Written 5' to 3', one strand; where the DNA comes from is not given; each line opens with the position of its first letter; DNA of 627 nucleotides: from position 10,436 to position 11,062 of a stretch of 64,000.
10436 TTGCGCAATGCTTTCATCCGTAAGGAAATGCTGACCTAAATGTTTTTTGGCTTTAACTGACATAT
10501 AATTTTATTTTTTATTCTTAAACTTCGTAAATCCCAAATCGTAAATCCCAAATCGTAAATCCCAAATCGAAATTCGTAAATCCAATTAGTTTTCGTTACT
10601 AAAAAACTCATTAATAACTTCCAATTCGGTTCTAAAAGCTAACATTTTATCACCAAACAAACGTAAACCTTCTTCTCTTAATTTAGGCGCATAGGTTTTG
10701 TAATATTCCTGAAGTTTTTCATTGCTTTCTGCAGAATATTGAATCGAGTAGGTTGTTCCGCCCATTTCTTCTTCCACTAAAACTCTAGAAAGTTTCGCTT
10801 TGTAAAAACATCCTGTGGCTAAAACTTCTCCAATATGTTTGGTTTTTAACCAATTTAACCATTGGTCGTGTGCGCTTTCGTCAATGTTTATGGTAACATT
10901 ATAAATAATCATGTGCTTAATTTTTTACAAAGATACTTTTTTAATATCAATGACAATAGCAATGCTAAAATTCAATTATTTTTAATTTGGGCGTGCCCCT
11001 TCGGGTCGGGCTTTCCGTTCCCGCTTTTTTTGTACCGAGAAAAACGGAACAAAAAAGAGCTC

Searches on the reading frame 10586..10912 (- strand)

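Call 33: search_protein_families(library=pfam, proteins=[window:10586-10912:-], max_evalue=0.001)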
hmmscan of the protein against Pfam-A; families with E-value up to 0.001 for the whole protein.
window:10586-10912:- (108 aa): 1 family
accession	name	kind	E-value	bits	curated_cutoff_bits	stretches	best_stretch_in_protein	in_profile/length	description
PF14114.12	DUF4286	-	6.5e-41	139.1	25.8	1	1-100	1-100/100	Domain of unknown function (DUF4286)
